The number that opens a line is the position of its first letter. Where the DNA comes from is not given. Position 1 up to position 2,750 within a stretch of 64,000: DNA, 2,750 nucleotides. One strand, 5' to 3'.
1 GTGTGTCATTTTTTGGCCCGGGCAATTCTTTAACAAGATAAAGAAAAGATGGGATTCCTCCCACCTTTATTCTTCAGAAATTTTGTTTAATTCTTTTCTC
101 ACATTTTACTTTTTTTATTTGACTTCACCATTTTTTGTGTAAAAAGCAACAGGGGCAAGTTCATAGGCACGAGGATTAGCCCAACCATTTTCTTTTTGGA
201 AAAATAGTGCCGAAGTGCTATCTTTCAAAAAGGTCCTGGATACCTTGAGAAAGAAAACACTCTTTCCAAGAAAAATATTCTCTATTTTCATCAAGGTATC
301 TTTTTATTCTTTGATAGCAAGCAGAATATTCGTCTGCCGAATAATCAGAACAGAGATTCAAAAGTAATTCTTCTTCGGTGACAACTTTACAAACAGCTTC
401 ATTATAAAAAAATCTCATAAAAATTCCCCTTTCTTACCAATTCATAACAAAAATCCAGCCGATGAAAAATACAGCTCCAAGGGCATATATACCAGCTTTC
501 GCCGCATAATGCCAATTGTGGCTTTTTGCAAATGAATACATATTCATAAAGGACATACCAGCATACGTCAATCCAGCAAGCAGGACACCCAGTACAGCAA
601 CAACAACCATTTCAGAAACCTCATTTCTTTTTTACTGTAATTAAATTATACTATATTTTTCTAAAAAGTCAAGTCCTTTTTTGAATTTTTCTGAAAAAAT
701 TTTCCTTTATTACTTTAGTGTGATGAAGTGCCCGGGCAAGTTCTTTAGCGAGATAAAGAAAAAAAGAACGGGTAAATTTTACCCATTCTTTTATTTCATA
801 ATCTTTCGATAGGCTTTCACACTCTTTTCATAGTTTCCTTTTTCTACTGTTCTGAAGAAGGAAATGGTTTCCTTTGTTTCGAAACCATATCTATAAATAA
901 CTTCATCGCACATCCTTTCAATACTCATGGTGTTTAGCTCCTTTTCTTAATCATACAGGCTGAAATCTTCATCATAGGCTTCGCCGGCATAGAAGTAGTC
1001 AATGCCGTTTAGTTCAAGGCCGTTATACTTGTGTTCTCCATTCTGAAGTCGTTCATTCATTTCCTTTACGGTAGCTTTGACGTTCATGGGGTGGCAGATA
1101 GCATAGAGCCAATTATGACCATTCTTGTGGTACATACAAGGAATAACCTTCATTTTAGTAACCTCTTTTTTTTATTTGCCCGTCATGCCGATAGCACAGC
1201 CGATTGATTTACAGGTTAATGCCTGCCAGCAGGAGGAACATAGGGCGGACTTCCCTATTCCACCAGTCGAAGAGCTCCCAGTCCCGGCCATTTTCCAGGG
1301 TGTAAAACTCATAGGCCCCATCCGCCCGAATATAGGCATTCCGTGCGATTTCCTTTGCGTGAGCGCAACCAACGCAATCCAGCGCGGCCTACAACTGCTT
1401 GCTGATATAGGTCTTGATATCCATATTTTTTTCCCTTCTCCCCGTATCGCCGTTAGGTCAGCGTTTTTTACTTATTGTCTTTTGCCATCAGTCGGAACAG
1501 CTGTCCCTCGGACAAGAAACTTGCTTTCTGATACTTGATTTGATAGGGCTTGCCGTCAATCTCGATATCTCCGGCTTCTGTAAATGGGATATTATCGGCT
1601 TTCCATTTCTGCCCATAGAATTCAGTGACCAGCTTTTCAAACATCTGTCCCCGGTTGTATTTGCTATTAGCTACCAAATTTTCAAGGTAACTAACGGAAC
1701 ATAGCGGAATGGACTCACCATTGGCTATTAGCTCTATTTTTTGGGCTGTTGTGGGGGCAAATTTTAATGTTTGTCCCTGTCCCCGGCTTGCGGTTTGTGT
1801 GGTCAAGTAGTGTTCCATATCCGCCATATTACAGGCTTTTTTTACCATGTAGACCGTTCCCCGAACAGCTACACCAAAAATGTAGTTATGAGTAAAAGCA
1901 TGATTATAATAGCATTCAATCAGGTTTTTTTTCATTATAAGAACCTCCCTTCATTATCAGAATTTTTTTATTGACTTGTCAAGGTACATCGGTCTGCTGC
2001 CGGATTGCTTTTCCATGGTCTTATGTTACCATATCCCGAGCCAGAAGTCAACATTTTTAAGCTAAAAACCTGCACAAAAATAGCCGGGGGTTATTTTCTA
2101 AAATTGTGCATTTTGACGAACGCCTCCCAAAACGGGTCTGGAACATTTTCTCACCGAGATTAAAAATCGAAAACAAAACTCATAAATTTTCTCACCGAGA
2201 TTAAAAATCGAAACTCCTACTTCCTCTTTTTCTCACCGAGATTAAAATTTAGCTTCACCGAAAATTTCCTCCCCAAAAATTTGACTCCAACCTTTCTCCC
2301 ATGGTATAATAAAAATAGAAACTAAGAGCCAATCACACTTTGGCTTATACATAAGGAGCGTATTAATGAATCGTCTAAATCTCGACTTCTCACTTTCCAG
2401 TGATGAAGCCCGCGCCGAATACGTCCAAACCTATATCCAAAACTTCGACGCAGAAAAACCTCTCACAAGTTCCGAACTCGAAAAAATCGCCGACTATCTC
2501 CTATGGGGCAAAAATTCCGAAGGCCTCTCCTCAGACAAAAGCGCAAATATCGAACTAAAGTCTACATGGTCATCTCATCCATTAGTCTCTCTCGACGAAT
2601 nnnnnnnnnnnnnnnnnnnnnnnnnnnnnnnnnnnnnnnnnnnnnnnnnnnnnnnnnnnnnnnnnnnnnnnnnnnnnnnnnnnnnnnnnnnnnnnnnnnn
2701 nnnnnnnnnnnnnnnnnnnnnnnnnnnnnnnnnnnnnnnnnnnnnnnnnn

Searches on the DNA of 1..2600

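Call 43: search_rna_families(source=window, start=1, end=2600, threshold=evalue, max_evalue=1)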
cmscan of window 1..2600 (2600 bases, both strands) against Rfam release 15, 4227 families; matches with E-value up to 1: 3.
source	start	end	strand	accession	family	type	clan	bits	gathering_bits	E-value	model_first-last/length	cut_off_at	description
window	754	832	-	RF00558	L20_leader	Cis-reg; leader;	-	26.1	58.7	0.028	1-127/127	no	Ribosomal protein L20 leader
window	756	840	-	RF02029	sraA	Gene; sRNA;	-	25.5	56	0.5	1-95/95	no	sraA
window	191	234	+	RF03781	mir-4524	Gene; miRNA;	-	21.4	68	0.27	1-84/84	no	mir-4524 microRNA precursor family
